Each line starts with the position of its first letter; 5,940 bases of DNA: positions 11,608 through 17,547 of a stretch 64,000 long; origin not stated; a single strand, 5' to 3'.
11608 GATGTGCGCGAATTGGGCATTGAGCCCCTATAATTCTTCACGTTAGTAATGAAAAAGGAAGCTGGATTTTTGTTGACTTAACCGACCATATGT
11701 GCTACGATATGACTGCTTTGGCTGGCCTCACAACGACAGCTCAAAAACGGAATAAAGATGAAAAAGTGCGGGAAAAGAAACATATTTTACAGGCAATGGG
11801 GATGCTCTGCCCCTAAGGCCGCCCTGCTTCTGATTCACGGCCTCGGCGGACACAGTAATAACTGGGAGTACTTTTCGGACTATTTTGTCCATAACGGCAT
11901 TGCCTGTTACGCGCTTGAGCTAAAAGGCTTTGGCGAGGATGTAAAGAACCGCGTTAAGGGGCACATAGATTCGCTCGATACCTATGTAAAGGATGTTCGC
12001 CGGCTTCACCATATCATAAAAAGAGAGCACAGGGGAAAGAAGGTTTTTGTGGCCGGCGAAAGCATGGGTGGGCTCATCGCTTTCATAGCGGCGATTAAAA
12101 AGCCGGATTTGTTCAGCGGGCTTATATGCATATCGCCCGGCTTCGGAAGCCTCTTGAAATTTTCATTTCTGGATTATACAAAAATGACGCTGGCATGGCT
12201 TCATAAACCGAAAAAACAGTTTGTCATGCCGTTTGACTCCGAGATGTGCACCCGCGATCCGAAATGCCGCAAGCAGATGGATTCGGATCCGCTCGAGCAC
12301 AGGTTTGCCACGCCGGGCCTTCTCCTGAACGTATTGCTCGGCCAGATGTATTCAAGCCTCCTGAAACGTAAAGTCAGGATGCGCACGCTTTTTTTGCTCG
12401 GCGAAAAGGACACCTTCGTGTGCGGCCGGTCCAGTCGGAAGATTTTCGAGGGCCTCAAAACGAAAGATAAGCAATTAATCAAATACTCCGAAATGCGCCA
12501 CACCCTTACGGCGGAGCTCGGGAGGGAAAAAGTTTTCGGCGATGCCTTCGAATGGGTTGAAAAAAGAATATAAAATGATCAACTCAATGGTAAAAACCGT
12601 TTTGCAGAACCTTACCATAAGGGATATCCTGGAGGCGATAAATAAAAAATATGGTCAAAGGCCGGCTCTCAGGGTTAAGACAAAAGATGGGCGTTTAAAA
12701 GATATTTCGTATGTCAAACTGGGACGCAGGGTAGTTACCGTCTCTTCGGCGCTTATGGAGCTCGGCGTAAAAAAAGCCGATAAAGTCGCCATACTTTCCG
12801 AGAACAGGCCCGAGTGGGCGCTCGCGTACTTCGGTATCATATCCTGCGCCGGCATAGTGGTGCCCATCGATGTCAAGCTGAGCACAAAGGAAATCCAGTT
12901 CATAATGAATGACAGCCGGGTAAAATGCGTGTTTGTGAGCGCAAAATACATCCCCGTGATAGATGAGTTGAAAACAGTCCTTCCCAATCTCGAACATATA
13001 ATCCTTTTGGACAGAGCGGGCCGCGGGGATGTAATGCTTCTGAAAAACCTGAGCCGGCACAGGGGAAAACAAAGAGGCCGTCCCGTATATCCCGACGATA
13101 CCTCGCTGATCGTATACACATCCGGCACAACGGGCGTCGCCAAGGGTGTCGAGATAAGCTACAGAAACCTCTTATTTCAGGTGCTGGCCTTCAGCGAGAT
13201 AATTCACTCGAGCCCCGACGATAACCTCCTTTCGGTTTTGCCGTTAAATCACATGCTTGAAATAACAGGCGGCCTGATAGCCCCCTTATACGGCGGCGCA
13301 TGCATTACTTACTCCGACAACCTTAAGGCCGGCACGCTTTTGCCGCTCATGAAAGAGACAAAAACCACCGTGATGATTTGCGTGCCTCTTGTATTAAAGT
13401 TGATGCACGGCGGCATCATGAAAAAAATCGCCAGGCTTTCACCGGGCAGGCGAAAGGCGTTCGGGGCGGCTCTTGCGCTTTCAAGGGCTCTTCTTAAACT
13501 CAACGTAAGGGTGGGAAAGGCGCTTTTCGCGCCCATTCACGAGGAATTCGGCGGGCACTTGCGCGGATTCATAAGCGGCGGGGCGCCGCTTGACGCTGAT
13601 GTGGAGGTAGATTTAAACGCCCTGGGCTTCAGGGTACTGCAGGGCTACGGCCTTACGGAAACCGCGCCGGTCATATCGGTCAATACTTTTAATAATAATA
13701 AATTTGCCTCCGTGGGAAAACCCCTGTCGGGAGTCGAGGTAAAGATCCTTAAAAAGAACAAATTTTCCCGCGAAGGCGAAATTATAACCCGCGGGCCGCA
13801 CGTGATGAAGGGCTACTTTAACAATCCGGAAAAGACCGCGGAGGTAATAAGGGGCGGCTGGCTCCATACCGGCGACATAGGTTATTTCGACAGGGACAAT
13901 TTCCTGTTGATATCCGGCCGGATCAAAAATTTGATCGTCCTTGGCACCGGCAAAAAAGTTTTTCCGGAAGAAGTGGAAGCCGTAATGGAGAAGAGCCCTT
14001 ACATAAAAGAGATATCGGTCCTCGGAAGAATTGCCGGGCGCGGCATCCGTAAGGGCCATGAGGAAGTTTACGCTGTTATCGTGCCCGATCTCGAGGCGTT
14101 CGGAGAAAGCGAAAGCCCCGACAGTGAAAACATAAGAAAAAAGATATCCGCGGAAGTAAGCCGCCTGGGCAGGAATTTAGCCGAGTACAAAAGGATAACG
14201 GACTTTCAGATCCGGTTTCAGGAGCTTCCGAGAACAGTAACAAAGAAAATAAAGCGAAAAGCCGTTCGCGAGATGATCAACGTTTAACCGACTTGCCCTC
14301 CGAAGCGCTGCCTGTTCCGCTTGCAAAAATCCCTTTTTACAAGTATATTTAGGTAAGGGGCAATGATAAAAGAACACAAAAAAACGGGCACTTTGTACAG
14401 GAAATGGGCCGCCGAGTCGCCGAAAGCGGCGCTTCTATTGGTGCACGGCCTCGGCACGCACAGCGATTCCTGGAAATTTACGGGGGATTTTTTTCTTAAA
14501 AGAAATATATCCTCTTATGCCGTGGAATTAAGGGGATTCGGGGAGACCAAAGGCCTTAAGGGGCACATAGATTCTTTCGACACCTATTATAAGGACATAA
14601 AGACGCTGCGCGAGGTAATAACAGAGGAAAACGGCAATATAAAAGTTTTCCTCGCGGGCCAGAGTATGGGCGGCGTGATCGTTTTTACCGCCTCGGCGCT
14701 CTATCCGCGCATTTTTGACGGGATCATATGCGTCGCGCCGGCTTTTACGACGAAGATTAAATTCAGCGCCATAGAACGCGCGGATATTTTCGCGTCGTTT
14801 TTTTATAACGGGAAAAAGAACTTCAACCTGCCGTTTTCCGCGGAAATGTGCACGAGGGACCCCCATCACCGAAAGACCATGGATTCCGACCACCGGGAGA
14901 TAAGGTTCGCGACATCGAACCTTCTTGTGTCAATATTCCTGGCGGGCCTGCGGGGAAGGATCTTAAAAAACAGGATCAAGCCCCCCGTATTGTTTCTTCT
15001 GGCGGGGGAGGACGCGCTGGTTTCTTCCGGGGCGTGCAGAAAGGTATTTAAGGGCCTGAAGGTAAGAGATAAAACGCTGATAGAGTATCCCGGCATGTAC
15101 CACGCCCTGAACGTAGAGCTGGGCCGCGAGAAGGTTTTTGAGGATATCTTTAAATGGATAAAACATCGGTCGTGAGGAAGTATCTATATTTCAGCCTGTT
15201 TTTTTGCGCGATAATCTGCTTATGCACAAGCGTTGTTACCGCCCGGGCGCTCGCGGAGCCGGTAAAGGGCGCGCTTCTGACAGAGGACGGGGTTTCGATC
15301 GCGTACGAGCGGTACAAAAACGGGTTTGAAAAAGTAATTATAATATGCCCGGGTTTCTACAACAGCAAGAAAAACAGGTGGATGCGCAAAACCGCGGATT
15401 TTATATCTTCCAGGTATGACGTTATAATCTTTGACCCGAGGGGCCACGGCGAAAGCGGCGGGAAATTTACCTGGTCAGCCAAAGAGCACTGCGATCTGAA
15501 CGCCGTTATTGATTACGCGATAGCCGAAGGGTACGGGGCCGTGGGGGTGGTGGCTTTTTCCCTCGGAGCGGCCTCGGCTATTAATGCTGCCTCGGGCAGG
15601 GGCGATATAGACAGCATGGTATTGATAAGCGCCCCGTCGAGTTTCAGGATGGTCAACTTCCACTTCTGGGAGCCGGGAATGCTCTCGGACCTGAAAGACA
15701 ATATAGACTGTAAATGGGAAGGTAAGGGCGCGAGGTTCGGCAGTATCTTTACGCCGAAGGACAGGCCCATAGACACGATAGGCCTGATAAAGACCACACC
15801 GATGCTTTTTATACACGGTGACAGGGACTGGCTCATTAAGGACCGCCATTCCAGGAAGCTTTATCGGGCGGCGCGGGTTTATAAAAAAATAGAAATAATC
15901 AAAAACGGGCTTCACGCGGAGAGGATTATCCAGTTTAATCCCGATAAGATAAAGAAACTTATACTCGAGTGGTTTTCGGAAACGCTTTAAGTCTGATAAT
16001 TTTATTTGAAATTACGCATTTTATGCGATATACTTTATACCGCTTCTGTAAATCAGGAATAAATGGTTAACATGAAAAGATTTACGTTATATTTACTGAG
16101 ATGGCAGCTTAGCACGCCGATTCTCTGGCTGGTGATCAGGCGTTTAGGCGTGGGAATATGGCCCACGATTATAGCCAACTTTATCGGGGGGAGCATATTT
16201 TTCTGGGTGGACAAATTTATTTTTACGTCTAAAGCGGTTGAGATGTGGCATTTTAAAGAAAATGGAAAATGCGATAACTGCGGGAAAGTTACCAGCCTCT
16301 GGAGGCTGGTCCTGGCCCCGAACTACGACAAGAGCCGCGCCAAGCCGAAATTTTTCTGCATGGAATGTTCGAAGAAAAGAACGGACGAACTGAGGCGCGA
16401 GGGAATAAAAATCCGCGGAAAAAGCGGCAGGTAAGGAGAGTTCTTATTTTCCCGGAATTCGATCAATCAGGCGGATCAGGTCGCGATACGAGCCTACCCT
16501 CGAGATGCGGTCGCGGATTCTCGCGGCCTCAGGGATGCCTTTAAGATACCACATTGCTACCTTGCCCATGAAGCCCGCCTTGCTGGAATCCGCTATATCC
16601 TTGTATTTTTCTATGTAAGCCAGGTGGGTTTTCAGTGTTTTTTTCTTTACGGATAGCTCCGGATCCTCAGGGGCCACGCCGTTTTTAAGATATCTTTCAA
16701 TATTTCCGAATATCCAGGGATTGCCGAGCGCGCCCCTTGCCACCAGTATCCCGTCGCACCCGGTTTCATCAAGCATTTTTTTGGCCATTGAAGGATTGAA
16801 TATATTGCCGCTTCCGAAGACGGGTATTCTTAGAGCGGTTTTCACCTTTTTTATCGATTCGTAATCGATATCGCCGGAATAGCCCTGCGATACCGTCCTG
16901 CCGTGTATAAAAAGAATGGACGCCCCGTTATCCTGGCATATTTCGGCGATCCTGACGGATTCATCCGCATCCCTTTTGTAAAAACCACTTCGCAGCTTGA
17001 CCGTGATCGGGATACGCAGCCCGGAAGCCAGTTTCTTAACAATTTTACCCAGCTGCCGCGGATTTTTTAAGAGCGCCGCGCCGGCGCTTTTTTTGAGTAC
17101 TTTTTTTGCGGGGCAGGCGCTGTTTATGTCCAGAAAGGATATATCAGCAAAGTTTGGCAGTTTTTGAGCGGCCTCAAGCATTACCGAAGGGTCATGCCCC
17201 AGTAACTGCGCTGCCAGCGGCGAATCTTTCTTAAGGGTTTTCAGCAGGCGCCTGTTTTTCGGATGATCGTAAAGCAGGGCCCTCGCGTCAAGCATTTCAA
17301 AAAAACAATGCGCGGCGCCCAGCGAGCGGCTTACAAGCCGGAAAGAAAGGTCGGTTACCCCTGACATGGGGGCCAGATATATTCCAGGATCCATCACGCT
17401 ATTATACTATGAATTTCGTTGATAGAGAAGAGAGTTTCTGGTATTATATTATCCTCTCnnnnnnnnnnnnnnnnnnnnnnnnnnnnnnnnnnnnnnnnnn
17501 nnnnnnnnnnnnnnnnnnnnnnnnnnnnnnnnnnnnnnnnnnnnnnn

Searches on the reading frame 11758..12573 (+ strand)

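Call 33: search_protein_families(library=pfam, proteins=[window:11758-12573:+], max_evalue=0.001)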
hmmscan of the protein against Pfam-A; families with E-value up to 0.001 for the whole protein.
window:11758-12573:+ (271 aa): 6 families
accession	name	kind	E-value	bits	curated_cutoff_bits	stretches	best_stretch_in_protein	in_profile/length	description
PF12146.15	Hydrolase_4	-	9.1e-49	166.3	27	1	18-253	2-237/239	Serine aminopeptidase, S33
PF00561.26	Abhydrolase_1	-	3e-17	63.5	25.8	1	22-145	2-116/245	alpha/beta hydrolase fold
PF12697.13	Abhydrolase_6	-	3.4e-11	44.7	26.3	1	23-191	1-152/217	Alpha/beta hydrolase family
PF00756.26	Esterase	-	4.9e-06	26.9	22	1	93-127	114-148/251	Putative esterase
PF20408.4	Abhydrolase_11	-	1.7e-05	25.1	27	1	20-125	2-105/193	Alpha/beta hydrolase domain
PF00326.27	Peptidase_S9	-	2.1e-05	24.5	22.6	0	93-149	63-121/213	Prolyl oligopeptidase family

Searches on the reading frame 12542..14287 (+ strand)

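Call 33: search_protein_families(library=pfam, proteins=[window:12542-14287:+], max_evalue=0.001)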
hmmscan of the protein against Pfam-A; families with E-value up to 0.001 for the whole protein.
window:12542-14287:+ (581 aa): 2 families
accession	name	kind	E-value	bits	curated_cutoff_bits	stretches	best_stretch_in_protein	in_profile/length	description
PF00501.34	AMP-binding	-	8.7e-77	258.9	29.9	1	33-426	4-384/384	AMP-binding enzyme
PF23562.2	AMP-binding_C_3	-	1.1e-05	26.2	20.8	1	463-577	2-110/124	AMP-binding enzyme C-terminal domain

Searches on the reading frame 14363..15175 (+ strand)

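Call 33: search_protein_families(library=pfam, proteins=[window:14363-15175:+], max_evalue=0.001)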
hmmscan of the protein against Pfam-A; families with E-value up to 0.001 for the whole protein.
window:14363-15175:+ (270 aa): 3 families
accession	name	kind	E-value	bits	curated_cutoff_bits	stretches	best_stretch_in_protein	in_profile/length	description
PF12146.15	Hydrolase_4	-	1.9e-48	165.3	27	1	19-252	2-237/239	Serine aminopeptidase, S33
PF00561.26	Abhydrolase_1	-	2e-14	54.3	25.8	1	23-163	2-144/245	alpha/beta hydrolase fold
PF12697.13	Abhydrolase_6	-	9e-13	49.8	26.3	1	24-252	1-209/217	Alpha/beta hydrolase family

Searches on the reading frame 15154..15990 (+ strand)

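Call 33: search_protein_families(library=pfam, proteins=[window:15154-15990:+], max_evalue=0.001)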
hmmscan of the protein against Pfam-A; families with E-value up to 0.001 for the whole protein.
window:15154-15990:+ (278 aa): 5 families
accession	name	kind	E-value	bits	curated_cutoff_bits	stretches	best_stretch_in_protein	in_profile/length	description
PF12146.15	Hydrolase_4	-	1.6e-15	57.5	27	2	60-161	5-110/239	Serine aminopeptidase, S33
PF00561.26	Abhydrolase_1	-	3.5e-13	50.2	25.8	1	61-166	2-103/245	alpha/beta hydrolase fold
PF12697.13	Abhydrolase_6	-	4.4e-09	37.8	26.3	1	62-172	1-96/217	Alpha/beta hydrolase family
PF02129.25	Peptidase_S15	-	5.3e-09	36.6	23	1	75-167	39-136/262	X-Pro dipeptidyl-peptidase (S15 family)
PF03959.19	FSH1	-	3.2e-05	24.2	21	1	115-241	89-187/211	Serine hydrolase (FSH1)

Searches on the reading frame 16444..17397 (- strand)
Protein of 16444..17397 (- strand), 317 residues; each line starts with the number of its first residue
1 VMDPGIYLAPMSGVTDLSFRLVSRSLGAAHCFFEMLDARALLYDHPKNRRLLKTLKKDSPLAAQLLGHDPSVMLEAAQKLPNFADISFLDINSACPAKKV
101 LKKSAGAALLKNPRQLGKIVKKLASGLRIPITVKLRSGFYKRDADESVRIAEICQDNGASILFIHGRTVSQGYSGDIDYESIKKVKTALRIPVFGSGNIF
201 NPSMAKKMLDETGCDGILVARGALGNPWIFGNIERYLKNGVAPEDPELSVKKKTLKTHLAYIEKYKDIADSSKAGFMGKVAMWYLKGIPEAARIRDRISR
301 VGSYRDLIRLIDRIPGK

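Call 34: search_protein_families(library=pfam, proteins=[window:16444-17397:-], max_evalue=0.001)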
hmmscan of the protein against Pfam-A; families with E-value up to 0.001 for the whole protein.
window:16444-17397:- (317 aa): 1 family
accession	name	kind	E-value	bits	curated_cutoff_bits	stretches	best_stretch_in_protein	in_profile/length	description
PF01207.24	Dus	-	8e-71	239.1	20.4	1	8-301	2-292/311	Dihydrouridine synthase (Dus)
